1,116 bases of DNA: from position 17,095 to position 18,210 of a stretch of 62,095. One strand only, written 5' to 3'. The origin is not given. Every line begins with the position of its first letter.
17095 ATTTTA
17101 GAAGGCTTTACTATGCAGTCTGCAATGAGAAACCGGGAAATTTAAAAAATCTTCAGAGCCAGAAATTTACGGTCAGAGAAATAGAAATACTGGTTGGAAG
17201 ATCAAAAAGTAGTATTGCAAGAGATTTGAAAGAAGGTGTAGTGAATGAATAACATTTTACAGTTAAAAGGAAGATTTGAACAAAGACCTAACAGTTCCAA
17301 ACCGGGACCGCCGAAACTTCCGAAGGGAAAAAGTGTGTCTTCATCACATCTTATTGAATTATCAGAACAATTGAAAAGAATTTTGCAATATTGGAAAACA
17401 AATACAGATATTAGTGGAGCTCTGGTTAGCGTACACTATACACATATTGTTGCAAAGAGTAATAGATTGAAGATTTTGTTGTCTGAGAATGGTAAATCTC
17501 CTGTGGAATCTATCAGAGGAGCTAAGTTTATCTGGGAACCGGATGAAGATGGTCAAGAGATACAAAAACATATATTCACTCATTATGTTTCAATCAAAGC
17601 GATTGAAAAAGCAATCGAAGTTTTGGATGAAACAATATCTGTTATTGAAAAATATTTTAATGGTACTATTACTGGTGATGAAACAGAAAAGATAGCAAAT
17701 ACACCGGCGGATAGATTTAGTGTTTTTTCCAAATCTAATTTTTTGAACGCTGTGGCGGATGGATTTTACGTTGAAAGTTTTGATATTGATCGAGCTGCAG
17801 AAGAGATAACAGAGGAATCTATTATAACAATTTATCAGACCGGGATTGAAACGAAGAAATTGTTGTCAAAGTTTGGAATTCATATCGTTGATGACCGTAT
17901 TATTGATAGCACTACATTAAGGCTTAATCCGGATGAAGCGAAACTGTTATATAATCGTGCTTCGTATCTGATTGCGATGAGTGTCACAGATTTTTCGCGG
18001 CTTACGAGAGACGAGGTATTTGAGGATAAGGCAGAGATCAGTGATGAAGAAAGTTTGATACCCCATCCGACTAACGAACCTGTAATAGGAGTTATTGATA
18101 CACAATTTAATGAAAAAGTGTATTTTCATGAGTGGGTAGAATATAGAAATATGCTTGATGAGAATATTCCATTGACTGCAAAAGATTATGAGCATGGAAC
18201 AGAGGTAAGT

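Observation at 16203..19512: AAA+ ATPase + cytoplasmic S8 subtilase operon (IetAS-like); mechanism unknown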

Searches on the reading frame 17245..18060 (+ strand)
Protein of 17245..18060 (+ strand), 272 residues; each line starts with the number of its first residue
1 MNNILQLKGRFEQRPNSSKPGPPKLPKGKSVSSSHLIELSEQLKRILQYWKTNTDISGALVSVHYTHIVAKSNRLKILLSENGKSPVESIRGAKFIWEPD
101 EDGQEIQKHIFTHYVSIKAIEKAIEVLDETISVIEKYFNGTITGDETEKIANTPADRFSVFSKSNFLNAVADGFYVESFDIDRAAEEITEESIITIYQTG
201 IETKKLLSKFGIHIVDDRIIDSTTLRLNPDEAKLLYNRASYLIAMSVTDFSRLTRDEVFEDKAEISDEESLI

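Call 51: search_protein_families(library=pfam, proteins=[window:17245-18060:+], max_evalue=10)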
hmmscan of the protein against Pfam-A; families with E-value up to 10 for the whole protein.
window:17245-18060:+ (272 aa): 4 families
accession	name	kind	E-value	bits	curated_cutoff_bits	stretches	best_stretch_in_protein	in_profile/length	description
PF10090.15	HPTransfase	-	0.032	14.4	22.9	1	37-83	75-121/123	Histidine phosphotransferase C-terminal domain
PF22392.1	Cmr7b-like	-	0.035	14.3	26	1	65-129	63-123/184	Cmr7b-like, BtrG-like domain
PF16097.10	FXR_C3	-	0.19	12.9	27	1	125-157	15-48/68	Fragile X-related 1 protein C-terminal region 3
PF13446.11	RPT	-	0.26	11.6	28.2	1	185-203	12-30/59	A repeated domain in UCH-protein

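Call 69: predict_structure(alignment_id=A6)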
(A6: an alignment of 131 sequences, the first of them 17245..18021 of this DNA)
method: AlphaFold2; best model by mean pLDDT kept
length: 259 residues; sequences in the alignment: 131
mean_pLDDT: 88.1   pTM: 0.84
mean pLDDT of the five models: 88.1, 87.8, 87.0, 86.9, 86.4
residues with pLDDT >= 90: 189; 70-90: 39; 50-70: 14; < 50: 17
segments of 3 or more residues with pLDDT < 50: 1-10, 257-259
pLDDT, mean of each block of 10 residues (from residue 1): 39 55 84 98 98 95 95 93 90 92 92 97 98 97 95 89 94 97 86 92 95 93 93 94 84 49
secondary structure, 60 per line:
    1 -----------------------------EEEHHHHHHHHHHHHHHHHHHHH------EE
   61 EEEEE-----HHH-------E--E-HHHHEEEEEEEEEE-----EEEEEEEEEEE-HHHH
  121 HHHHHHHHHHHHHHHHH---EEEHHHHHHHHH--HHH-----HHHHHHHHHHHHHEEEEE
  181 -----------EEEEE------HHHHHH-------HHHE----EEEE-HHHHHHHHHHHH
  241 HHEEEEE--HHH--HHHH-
elements in order: E30-32 H33-52 E59-65 H86-89 E90-99 E105-115 H117-137 E141-143 H144-152 H163-175 E176-180 E192-196 H203-208 E224-227 H229-242 E243-247 H255-258

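Call 72: fold_search(model_id=the predicted structure, library=pdb)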
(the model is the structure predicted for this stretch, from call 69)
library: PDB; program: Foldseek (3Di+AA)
matches with E <= 10: 736; with E <= 0.001: 0
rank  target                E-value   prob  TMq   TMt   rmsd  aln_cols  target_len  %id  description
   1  5xam_A                8.5e-02  0.20  0.18  0.08  21.4       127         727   18  Crystal structure of SecDF in I form at 4 A resolution (released 2017-05-17)
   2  2ab5_B                8.5e-02  0.09  0.17  0.17  18.1       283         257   11  bI3 LAGLIDADG Maturase (released 2005-08-30)
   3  2ab5_A                1.3e-01  0.10  0.16  0.16  18.0       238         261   11  bI3 LAGLIDADG Maturase (released 2005-08-30)
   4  3ueb_A                1.6e-01  0.23  0.13  0.29  11.1       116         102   10  Crystal structure of TON_0450 from Thermococcus onnurineus NA1 (released 2012-10-10)
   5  3ueb_E                1.8e-01  0.18  0.13  0.28  11.9       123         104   11  Crystal structure of TON_0450 from Thermococcus onnurineus NA1 (released 2012-10-10)
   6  7u66_G                1.9e-01  0.18  0.12  0.30  11.7       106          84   10  Structure of E. coli dGTPase bound to T7 bacteriophage protein Gp1.2 and dGTP (released 2022-08-31)
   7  5iqr_8                2.0e-01  0.16  0.14  0.07   6.6        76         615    8  Structure of RelA bound to the 70S ribosome (released 2016-05-04)
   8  3a17_C                2.0e-01  0.13  0.15  0.12  13.9       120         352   15  Crystal Structure of Aldoxime Dehydratase (OxdRE) in Complex with Butyraldoxime (Co-crystal) (released 2009-09-08)
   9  2eey                  2.0e-01  0.12  0.12  0.17  12.2       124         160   10  Structure of GK0241 protein from Geobacillus kaustophilus (released 2008-03-11)
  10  6b03_A                2.0e-01  0.07  0.11  0.05  14.2       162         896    9  The crystal structure of the ferredoxin protease FusC in complex with its substrate plant ferredoxin (released 2018-06-20)
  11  6rkf_D                2.1e-01  0.08  0.11  0.09  14.0       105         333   16  Structure of human DASPO (released 2020-03-11)
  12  6x1j_A                2.2e-01  0.10  0.18  0.20  17.4       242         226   10  The homing endonuclease I-WcaI bound to its DNA recognition sequence (released 2021-05-26)
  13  3a17_A                2.7e-01  0.14  0.15  0.13   9.1       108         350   17  Crystal Structure of Aldoxime Dehydratase (OxdRE) in Complex with Butyraldoxime (Co-crystal) (released 2009-09-08)
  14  3a17_E                2.7e-01  0.14  0.15  0.13   9.1       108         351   17  Crystal Structure of Aldoxime Dehydratase (OxdRE) in Complex with Butyraldoxime (Co-crystal) (released 2009-09-08)
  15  3ue2                  2.7e-01  0.09  0.15  0.26  15.2       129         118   12  Crystal structure of a RNA binding domain of poly-U binding splicing factor 60KDa (PUF60) from Homo sapiens at 1.23 A re (released 2011-11-30)
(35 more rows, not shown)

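Call 87: fold_search(model_id=the predicted structure, library=viral)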
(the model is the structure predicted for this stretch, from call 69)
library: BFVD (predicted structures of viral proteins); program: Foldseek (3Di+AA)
matches with E <= 10: 1106; with E <= 0.001: 0
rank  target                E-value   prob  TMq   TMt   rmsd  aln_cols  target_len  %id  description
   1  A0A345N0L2            1.3e-02  0.28  0.14  0.14  16.5       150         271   16  (no name in the UniProt tables at hand)
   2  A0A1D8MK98            4.1e-02  0.20  0.14  0.18  19.5       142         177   11  Putative replication protein VP4 [uncultured virus]
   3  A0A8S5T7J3            4.9e-02  0.14  0.11  0.16  15.8       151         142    9  Uncharacterized protein [Myoviridae sp. ctgXa1]
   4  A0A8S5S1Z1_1          5.5e-02  0.18  0.14  0.06  19.1       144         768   15  Uncharacterized protein [Siphoviridae sp. ctCIv11]
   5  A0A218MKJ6            6.3e-02  0.30  0.19  0.20   9.7       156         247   10  Uncharacterized protein [uncultured virus]
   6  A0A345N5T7            8.0e-02  0.20  0.14  0.13  13.3       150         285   13  (no name in the UniProt tables at hand)
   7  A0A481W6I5            8.5e-02  0.13  0.14  0.07  18.9       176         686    9  NS1 [Tasmanian devil-associated chapparvovirus 1]
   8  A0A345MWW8            8.5e-02  0.11  0.14  0.15  18.9       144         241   17  (no name in the UniProt tables at hand)
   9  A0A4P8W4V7            8.5e-02  0.09  0.14  0.13  16.0       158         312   13  (no name in the UniProt tables at hand)
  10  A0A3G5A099            9.0e-02  0.21  0.17  0.24  22.5       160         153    8  Uncharacterized protein [Harvfovirus sp.]
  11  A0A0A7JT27            9.0e-02  0.18  0.15  0.19  11.8       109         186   16  Uncharacterized protein [Psittacine adenovirus 3]
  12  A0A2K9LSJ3            9.0e-02  0.11  0.16  0.17  15.7       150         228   13  Capsid [uncultured virus]
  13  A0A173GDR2            1.1e-01  0.16  0.12  0.16  14.3       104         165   10  Uncharacterized protein [Erwinia phage vB_EamM_Simmy50]
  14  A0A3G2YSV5            1.1e-01  0.21  0.13  0.17   8.5        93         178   12  (no name in the UniProt tables at hand)
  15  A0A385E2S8            1.1e-01  0.21  0.14  0.16  10.2       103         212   16  (no name in the UniProt tables at hand)
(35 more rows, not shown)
